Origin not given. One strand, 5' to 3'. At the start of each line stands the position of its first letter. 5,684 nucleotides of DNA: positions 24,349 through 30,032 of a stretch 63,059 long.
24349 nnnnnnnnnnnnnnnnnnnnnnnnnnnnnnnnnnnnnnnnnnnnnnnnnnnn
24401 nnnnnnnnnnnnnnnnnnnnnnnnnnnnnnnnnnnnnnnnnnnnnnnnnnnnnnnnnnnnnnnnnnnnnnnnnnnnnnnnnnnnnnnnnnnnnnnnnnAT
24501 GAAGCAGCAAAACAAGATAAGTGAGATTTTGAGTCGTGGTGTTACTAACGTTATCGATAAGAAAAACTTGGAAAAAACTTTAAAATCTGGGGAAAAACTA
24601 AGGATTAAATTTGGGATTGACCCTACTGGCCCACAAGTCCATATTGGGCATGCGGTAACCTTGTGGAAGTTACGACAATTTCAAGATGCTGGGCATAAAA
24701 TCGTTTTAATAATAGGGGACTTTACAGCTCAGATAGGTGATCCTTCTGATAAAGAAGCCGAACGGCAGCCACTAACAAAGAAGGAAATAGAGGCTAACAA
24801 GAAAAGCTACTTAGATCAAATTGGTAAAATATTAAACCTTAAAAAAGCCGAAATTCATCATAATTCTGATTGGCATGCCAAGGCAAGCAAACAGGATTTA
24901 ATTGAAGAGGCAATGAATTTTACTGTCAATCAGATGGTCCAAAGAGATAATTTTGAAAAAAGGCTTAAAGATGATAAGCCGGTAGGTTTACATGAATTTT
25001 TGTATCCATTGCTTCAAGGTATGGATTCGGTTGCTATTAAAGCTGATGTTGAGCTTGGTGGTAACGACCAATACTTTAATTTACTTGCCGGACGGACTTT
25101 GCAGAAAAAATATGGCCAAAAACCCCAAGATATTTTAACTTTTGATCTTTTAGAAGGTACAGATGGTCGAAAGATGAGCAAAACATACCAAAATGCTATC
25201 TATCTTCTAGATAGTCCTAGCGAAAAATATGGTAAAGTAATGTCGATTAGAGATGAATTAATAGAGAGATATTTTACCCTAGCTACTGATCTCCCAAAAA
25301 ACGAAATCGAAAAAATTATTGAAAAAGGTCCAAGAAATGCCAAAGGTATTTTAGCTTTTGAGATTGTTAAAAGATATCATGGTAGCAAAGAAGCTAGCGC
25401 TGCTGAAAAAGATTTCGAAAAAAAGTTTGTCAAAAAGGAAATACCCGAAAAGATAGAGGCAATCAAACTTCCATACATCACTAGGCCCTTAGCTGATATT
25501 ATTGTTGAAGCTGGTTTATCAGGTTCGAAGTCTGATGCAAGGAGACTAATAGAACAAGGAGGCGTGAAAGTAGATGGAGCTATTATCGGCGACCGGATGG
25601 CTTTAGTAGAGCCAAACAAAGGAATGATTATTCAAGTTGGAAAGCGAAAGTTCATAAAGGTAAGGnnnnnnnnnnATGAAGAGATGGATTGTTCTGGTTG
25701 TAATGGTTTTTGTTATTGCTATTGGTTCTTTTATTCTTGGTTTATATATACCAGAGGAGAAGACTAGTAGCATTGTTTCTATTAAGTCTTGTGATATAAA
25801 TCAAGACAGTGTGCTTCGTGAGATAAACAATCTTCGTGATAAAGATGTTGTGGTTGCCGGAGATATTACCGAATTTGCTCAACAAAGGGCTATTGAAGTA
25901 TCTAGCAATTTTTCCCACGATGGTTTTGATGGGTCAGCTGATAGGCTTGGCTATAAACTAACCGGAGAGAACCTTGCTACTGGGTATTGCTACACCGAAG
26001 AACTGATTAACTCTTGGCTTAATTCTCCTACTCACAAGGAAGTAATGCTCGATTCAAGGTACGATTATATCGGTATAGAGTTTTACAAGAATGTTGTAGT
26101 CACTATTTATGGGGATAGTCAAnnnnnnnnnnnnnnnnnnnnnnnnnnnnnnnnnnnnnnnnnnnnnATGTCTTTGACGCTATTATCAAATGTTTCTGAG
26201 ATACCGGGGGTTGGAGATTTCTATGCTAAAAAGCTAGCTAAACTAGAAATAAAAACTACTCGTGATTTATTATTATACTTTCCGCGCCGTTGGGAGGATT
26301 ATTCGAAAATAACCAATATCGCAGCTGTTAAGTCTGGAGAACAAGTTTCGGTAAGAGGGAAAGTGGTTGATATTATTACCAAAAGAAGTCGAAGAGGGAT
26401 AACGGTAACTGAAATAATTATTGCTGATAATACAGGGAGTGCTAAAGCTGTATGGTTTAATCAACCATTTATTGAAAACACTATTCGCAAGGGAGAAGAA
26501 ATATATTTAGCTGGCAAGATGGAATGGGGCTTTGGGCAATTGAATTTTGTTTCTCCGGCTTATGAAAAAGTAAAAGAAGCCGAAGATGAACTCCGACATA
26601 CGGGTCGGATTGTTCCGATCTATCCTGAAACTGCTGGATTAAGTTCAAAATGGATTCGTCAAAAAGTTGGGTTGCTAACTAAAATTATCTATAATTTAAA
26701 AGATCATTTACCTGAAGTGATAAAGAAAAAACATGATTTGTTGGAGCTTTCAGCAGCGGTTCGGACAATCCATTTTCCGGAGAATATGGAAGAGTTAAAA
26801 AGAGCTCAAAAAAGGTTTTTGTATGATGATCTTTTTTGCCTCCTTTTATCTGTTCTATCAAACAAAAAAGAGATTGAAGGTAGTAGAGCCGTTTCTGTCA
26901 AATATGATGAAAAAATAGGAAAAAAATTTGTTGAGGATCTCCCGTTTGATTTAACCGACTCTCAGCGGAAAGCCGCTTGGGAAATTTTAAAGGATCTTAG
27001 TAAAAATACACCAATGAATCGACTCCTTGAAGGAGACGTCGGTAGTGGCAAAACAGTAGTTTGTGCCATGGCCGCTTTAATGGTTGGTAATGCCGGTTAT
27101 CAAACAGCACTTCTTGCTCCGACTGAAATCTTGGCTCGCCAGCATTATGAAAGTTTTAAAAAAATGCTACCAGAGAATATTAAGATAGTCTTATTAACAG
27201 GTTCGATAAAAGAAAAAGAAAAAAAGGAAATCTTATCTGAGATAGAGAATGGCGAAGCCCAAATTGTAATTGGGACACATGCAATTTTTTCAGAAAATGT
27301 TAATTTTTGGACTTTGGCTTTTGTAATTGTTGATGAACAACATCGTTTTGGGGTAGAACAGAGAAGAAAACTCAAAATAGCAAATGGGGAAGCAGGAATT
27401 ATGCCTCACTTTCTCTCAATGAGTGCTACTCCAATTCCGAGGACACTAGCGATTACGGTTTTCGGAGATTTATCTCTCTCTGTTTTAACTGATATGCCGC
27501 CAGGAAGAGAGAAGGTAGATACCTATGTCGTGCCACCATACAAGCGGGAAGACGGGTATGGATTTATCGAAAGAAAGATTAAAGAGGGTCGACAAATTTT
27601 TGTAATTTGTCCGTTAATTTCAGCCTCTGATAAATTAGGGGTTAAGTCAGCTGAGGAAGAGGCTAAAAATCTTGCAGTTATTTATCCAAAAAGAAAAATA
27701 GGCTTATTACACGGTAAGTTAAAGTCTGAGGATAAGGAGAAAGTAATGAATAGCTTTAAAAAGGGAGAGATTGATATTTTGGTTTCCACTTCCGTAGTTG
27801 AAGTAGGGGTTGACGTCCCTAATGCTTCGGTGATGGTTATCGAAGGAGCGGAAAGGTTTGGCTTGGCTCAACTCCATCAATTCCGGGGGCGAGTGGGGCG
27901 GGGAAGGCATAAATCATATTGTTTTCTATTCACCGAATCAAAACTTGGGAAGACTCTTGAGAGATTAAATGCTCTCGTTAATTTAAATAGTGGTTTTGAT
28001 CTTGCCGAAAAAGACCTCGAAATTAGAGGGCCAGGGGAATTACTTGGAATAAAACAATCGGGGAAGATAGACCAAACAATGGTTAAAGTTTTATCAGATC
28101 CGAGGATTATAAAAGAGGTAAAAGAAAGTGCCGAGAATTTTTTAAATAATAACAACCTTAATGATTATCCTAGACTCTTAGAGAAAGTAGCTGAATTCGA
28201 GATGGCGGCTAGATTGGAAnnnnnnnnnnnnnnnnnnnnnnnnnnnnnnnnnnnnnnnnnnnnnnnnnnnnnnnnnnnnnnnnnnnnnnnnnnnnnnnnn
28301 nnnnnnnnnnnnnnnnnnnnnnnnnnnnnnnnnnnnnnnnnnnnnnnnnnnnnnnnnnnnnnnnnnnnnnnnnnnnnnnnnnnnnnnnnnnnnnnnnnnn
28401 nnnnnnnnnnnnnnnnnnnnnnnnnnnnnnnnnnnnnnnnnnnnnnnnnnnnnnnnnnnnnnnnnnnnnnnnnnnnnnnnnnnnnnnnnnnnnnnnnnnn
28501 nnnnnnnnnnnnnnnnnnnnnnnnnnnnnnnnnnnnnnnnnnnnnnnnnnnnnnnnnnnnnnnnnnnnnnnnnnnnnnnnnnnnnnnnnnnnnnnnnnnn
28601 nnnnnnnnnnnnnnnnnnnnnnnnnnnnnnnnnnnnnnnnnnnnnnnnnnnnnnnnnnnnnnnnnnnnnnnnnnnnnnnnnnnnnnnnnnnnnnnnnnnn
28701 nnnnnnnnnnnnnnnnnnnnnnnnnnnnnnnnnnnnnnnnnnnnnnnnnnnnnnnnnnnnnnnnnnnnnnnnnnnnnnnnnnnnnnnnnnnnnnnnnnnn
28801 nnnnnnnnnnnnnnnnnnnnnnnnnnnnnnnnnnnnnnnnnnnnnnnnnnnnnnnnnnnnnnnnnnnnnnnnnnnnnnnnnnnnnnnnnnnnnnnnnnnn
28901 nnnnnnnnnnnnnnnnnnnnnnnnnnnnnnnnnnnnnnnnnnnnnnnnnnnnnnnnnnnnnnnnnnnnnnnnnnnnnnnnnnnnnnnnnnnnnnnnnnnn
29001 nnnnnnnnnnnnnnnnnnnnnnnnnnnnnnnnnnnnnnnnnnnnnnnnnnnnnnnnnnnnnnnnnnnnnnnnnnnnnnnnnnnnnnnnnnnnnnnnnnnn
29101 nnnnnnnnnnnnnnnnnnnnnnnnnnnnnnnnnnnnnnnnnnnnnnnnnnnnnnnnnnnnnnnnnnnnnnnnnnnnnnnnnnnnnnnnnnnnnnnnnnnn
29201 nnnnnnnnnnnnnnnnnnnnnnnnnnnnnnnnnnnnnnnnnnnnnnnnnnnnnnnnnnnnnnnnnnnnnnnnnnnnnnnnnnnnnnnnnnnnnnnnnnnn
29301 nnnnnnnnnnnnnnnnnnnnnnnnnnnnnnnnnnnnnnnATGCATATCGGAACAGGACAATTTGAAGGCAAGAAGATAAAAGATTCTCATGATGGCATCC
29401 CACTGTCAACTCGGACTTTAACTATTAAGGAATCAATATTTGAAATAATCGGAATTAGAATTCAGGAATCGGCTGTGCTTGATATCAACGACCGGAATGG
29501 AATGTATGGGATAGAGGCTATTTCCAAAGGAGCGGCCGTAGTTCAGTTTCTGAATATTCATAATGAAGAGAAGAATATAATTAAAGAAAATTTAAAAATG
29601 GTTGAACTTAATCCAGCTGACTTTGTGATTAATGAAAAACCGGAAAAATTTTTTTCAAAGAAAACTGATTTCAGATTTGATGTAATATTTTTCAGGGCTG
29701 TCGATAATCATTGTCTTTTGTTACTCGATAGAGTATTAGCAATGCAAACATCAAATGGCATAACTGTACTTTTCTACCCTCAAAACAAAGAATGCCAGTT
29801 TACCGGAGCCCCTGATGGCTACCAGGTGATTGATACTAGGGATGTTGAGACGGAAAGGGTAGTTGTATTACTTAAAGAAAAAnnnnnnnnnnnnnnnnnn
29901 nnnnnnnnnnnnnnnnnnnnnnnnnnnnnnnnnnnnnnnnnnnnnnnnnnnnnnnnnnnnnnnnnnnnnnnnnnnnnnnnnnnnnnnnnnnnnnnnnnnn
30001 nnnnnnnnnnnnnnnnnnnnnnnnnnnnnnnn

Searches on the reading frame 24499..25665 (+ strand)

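Call 9: search_protein_families(library=pfam, proteins=[window:24499-25665:+], max_evalue=0.1)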
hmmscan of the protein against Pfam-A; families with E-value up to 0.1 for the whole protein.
window:24499-25665:+ (389 aa): 4 families
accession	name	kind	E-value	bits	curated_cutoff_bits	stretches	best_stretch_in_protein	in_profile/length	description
PF00579.31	tRNA-synt_1b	-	1.1e-78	265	21.1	1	31-310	3-291/292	tRNA synthetases class I (W and Y)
PF01479.30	S4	-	5.6e-08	32.8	22.8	1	329-364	1-36/48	S4 domain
PF22421.1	SYY_C-terminal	-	2.9e-06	27.5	27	1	318-386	8-81/83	Tyrosine--tRNA ligase SYY-like C-terminal domain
PF16714.10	TyrRSs_C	-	0.00017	21.8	30.6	1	328-360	20-52/120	Tyrosyl-tRNA synthetase C-terminal domain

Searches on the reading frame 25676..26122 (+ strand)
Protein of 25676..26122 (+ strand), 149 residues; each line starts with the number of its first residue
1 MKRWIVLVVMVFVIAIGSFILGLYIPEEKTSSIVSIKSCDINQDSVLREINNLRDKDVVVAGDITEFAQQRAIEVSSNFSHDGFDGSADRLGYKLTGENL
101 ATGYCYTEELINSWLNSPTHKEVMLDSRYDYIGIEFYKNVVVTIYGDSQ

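Call 9: search_protein_families(library=pfam, proteins=[window:25676-26122:+], max_evalue=0.1)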
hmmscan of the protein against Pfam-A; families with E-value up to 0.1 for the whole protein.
window:25676-26122:+ (149 aa): 2 families
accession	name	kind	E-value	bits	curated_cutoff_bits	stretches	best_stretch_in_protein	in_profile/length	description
PF00188.32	CAP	-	1.7e-05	26.1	21.1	1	61-139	19-105/117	Cysteine-rich secretory protein family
PF08999.15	SP_C-Propep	-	0.0078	16.4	25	1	5-48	43-88/96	Surfactant protein C, N terminal propeptide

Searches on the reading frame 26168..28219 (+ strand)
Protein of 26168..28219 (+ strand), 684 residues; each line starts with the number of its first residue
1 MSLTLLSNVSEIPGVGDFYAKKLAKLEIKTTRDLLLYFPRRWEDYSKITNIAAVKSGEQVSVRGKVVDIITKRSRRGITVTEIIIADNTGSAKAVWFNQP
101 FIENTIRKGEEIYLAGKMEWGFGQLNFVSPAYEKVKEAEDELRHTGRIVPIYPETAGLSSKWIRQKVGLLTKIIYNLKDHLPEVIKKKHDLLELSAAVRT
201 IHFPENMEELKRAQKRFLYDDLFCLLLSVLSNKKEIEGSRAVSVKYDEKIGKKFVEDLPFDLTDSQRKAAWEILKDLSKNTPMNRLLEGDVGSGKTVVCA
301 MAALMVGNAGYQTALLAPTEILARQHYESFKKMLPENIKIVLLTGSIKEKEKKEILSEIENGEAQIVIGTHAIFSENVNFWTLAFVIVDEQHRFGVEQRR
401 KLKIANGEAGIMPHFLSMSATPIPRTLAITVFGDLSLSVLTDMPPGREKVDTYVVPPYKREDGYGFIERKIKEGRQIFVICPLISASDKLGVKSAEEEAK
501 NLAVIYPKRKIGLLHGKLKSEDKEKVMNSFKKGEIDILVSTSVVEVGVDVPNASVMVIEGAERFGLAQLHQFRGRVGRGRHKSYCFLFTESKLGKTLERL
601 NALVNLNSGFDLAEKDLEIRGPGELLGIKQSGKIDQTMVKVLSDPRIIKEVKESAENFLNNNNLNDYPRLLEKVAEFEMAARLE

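Call 9: search_protein_families(library=pfam, proteins=[window:26168-28219:+], max_evalue=0.1)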
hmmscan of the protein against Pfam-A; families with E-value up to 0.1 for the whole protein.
window:26168-28219:+ (684 aa): 14 families
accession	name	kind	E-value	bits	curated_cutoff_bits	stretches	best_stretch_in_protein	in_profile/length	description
PF17191.10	RecG_wedge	-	1.6e-29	103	23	1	14-167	7-155/162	RecG wedge domain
PF00271.37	Helicase_C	-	1.6e-25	89.9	23.5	2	471-578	12-108/110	Helicase conserved C-terminal domain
PF00270.35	DEAD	-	1.2e-23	84.1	26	1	266-426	4-163/167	DEAD/DEAH box helicase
PF04851.21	ResIII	-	1.2e-13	51.8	22.5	1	261-422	3-162/164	Type III restriction enzyme, res subunit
PF19833.4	RecG_dom3_C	-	3.8e-08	33.7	26.8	1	607-664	2-60/87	ATP-dependent DNA helicase RecG, domain 3, C-terminal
PF22590.2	Cas3-like_C_2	-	9.7e-07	29.5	27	1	492-580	12-105/106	CRISPR-associated nuclease/helicase Cas3, C-terminal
PF00176.29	SNF2-rel_dom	-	9.2e-06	25.4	24.9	1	273-427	8-168/290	SNF2-related domain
PF13604.12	AAA_30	-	0.00016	21.9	27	1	262-399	2-105/191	AAA domain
PF01336.31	tRNA_anti-codon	-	0.00029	21.2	27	1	60-126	1-66/75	OB-fold nucleic acid binding domain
PF24930.1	DUF7750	-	0.0037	17.5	27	0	516-534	20-38/65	Domain of unknown function (DUF7750)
PF25199.1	nSTAND_NTPase5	-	0.0068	16.7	34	1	274-381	33-137/145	Novel STAND NTPase 5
PF21999.2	IMS_HHH_1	-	0.034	15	27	1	11-34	2-25/53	DNA polymerase-iota, thumb domain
PF17244.8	CDC24_OB3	-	0.076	13.2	25.4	0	59-114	8-70/216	Cell division control protein 24, OB domain 3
PF08683.16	CAMSAP_CKK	-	0.087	13.3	27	0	327-366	9-48/119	Microtubule-binding calmodulin-regulated spectrin-associated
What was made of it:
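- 26168..28222 (+): recG, the upstream host gene (AT-rich, GC 0.377). It marks the left edge of the slot. Pfam RecG_wedge, DEAD, Helicase_C and RecG_dom3_C (call 9).
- Checked: recG (Pfam RecG_wedge, DEAD and Helicase_C, call 9) ends at 28222.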

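Call 87: find_homologous_proteins(query=window:26168-28219:+, max_evalue=1e-100)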
Query window:26168-28219:+ (684 aa): 7867 proteins with E <= 1e-100 among 8000 candidates; the best 120 are listed.
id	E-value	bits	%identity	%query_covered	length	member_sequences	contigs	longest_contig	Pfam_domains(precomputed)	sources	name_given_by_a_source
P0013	0.0e+0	1514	100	100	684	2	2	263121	PF00270.36,PF00176.30,PF17191.11,PF00271.38,PF22590.3,PF19833.5,PF04851.22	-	-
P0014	0.0e+0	1308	85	100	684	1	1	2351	PF00270.36,PF17191.11,PF00271.38,PF22590.3,PF19833.5,PF04851.22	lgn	-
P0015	0.0e+0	1177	74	100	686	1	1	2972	PF00270.36,PF13604.13,PF17191.11,PF00271.38,PF01336.32,PF22590.3,PF19833.5,PF04851.22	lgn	-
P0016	0.0e+0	1172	74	100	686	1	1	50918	PF00270.36,PF13604.13,PF17191.11,PF00271.38,PF01336.32,PF22590.3,PF19833.5,PF04851.22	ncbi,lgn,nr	ncbi:MAG: ATP-dependent DNA helicase RecG [Patescibacteria group bacterium]|nr:ATP-dependent DNA hel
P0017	0.0e+0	1170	74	100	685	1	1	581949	PF07517.21,PF00270.36,PF13604.13,PF17191.11,PF00271.38,PF22590.3,PF19833.5,PF04851.22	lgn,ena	-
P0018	0.0e+0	1159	73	100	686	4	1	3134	PF07517.21,PF00270.36,PF17191.11,PF00271.38,PF19833.5,PF04851.22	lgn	-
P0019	0.0e+0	1153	74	100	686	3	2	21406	PF00270.36,PF17191.11,PF00271.38,PF01336.32,PF22590.3,PF19833.5,PF04851.22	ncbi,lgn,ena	-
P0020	0.0e+0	1148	74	100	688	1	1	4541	PF00270.36,PF13604.13,PF17191.11,PF00271.38,PF01336.32,PF22590.3,PF19833.5,PF04851.22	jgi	jgi:ATP-dependent DNA helicase RecG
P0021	0.0e+0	1148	72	100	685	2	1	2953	PF07517.21,PF00270.36,PF17191.11,PF00271.38,PF22590.3,PF19833.5,PF04851.22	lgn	-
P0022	0.0e+0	1128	71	100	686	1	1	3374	PF00270.36,PF13604.13,PF17191.11,PF00271.38,PF01336.32,PF22590.3,PF19833.5,PF04851.22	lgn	-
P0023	0.0e+0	1120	71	100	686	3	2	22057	PF00270.36,PF00176.30,PF13604.13,PF17191.11,PF00271.38,PF01336.32,PF22590.3,PF19833.5,PF04851.22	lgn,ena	-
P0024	0.0e+0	1119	71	100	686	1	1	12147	PF00270.36,PF13604.13,PF17191.11,PF00271.38,PF01336.32,PF22590.3,PF19833.5,PF04851.22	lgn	-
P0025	0.0e+0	1106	71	100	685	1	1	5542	PF07517.21,PF00270.36,PF00176.30,PF13604.13,PF17191.11,PF00271.38,PF01336.32,PF22590.3,PF19833.5,PF04851.22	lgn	-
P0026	0.0e+0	1105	69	100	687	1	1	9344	PF00270.36,PF00176.30,PF13604.13,PF17191.11,PF00271.38,PF01336.32,PF22590.3,PF19833.5,PF04851.22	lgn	-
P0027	0.0e+0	1102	69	100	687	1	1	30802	PF00270.36,PF13604.13,PF17191.11,PF00271.38,PF01336.32,PF22590.3,PF19833.5,PF04851.22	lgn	-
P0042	1.7e-297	1007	65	100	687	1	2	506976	PF07517.21,PF00270.36,PF13604.13,PF17191.11,PF00271.38,PF01336.32,PF22590.3,PF19833.5,PF04851.22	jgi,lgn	jgi:ATP-dependent DNA helicase RecG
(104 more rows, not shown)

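Call 88: find_encoding_contigs(protein=P0017, flank=10000, max_places=2)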
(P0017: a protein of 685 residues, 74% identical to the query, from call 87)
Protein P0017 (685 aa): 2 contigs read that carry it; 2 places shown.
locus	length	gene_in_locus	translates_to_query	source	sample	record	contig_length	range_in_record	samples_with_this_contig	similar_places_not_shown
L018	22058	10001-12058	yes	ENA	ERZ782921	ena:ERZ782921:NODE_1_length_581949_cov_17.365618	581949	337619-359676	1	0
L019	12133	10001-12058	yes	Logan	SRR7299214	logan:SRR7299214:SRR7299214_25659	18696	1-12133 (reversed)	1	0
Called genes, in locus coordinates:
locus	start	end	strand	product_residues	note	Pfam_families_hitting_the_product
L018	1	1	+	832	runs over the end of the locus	PF02861:Clp_N, PF13191:AAA_16 (weak), PF00004:AAA, PF17871:AAA_lid_9, PF00004:AAA, PF07724:AAA_2, PF07728:AAA_5, PF10431:ClpB_D2-small, +11 more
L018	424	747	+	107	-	PF01844:HNH, PF14279:HNH_5 (weak)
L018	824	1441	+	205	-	-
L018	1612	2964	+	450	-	PF18073:Zn_ribbon_LapB, PF13481:AAA_25, PF03796:DnaB_C (weak), PF06745:ATPase, PF23442:DUF7125 (weak), PF00004:AAA (weak), PF13541:ChlI, PF05362:Lon_C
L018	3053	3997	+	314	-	PF01938:TRAM (weak)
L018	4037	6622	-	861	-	PF00912:Transgly, PF00905:Transpeptidase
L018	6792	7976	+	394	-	PF00579:tRNA-synt_1b, PF22421:SYY_C-terminal, PF01479:S4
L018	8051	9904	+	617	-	PF22148:Fervidolysin_NPro-like, PF00082:Peptidase_S8, PF17957:Big_7, PF19077:Big_13 (faint), PF17957:Big_7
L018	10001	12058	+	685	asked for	PF17191:RecG_wedge, PF00270:DEAD, PF04851:ResIII, PF07517:SecA_DEAD (weak), PF13604:AAA_30 (weak), PF22590:Cas3-like_C_2 (faint), PF00271:Helicase_C, PF19833:RecG_dom3_C (weak)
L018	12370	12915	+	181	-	PF03602:Cons_hypoth95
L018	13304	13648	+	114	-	PF04756:OST3_OST6 (weak), PF14595:Thioredoxin_9, PF00578:AhpC-TSA (faint), PF00085:Thioredoxin, PF13098:Thioredoxin_2 (weak), PF13905:Thioredoxin_8 (faint), PF13192:Thioredoxin_3 (weak)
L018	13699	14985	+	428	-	PF05697:Trigger_N, PF00254:FKBP_C, PF05698:Trigger_C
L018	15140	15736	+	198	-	PF00574:CLP_protease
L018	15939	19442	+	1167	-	PF04563:RNA_pol_Rpb2_1, PF04561:RNA_pol_Rpb2_2, PF04565:RNA_pol_Rpb2_3, PF10385:RNA_pol_Rpb2_45, PF00562:RNA_pol_Rpb2_6, PF04560:RNA_pol_Rpb2_7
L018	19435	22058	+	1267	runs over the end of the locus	PF04997:RNA_pol_Rpb1_1, PF00623:RNA_pol_Rpb1_2, PF04983:RNA_pol_Rpb1_3, PF05000:RNA_pol_Rpb1_4 (weak), PF04998:RNA_pol_Rpb1_5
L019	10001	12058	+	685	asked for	PF17191:RecG_wedge, PF00270:DEAD, PF04851:ResIII, PF07517:SecA_DEAD (weak), PF13604:AAA_30 (weak), PF22590:Cas3-like_C_2 (faint), PF00271:Helicase_C, PF19833:RecG_dom3_C (weak)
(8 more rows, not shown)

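Call 89: find_encoding_contigs(protein=P0042, flank=10000, max_places=2)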
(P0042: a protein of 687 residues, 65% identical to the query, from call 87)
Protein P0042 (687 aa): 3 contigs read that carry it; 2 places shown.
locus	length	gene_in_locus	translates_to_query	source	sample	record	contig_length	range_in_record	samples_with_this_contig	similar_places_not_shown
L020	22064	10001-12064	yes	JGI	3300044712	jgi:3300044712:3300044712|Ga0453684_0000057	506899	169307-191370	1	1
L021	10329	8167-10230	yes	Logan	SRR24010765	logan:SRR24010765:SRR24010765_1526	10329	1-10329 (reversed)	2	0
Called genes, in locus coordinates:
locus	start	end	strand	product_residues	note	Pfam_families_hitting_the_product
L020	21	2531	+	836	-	PF02861:Clp_N, PF13191:AAA_16 (weak), PF00004:AAA, PF17871:AAA_lid_9, PF00004:AAA, PF07724:AAA_2, PF07728:AAA_5, PF10431:ClpB_D2-small, +12 more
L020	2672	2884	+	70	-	-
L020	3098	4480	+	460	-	PF18073:Zn_ribbon_LapB, PF08423:Rad51 (faint), PF13481:AAA_25, PF06745:ATPase, PF23442:DUF7125 (weak), PF13401:AAA_22 (weak), PF13541:ChlI, PF05362:Lon_C, +1 more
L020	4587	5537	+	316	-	PF01850:PIN (faint)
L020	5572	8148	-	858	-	PF00912:Transgly, PF00905:Transpeptidase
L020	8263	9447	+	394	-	PF00579:tRNA-synt_1b, PF22421:SYY_C-terminal, PF01479:S4 (weak)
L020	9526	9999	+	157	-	-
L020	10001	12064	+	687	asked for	PF17191:RecG_wedge, PF01336:tRNA_anti-codon, PF00270:DEAD, PF04851:ResIII, PF07517:SecA_DEAD (weak), PF13604:AAA_30 (weak), PF00271:Helicase_C, PF19833:RecG_dom3_C (weak), +1 more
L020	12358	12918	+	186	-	PF03602:Cons_hypoth95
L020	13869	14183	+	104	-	PF00085:Thioredoxin, PF04756:OST3_OST6 (weak), PF13098:Thioredoxin_2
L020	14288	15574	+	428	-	PF05697:Trigger_N, PF00254:FKBP_C, PF05698:Trigger_C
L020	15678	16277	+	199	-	PF00574:CLP_protease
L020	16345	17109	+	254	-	-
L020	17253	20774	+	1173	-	PF04563:RNA_pol_Rpb2_1, PF04561:RNA_pol_Rpb2_2, PF04565:RNA_pol_Rpb2_3, PF10385:RNA_pol_Rpb2_45, PF00562:RNA_pol_Rpb2_6, PF04560:RNA_pol_Rpb2_7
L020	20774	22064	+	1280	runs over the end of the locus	PF04997:RNA_pol_Rpb1_1, PF00623:RNA_pol_Rpb1_2, PF04983:RNA_pol_Rpb1_3, PF05000:RNA_pol_Rpb1_4 (weak), PF04998:RNA_pol_Rpb1_5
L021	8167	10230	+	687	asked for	PF17191:RecG_wedge, PF01336:tRNA_anti-codon, PF00270:DEAD, PF04851:ResIII, PF07517:SecA_DEAD (weak), PF13604:AAA_30 (weak), PF00271:Helicase_C, PF19833:RecG_dom3_C (weak), +1 more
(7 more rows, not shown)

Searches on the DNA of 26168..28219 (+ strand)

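Call 97: search_rna_families(sources=[L020, L018, L010, L017, L006], threshold=gathering)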
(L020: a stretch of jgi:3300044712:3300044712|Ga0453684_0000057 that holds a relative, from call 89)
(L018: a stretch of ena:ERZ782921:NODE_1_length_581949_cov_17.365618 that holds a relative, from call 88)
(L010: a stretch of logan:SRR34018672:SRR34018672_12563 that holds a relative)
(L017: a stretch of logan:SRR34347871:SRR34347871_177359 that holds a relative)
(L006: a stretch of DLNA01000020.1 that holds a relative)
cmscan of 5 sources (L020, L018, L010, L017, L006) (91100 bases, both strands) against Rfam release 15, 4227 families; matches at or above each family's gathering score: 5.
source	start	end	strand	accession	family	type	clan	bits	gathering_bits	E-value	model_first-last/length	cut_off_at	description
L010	11863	11936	+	RF00005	tRNA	Gene; tRNA;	CL00001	59.9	29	2.7e-10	1-71/71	no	tRNA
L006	4747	4828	+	RF00005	tRNA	Gene; tRNA;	CL00001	59.9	29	2.6e-10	1-71/71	no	tRNA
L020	12974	13055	+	RF00005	tRNA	Gene; tRNA;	CL00001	59.5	29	3.5e-10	1-71/71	no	tRNA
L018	13085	13167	-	RF00005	tRNA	Gene; tRNA;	CL00001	57.8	29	9.8e-10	1-71/71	no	tRNA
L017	12049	12123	+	RF00005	tRNA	Gene; tRNA;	CL00001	57.8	29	1e-09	1-71/71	no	tRNA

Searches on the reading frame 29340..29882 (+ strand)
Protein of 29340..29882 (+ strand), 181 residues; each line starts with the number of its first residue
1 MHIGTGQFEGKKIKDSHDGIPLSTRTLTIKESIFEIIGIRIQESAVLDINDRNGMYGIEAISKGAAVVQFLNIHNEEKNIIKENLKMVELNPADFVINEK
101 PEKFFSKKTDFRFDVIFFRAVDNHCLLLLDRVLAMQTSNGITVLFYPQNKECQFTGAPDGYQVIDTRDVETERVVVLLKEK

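Call 9: search_protein_families(library=pfam, proteins=[window:29340-29882:+], max_evalue=0.1)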
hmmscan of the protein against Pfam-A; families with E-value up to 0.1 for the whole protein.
window:29340-29882:+ (181 aa): 1 family
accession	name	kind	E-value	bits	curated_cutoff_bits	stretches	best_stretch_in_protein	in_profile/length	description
PF03602.21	Cons_hypoth95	-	7.6e-14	52.2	24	1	1-118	1-119/182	Conserved hypothetical protein 95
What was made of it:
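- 29340..29885 (+): rsmD-like methyltransferase gene, the downstream host gene. It marks the right edge of the slot. Pfam Cons_hypoth95 (call 9).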
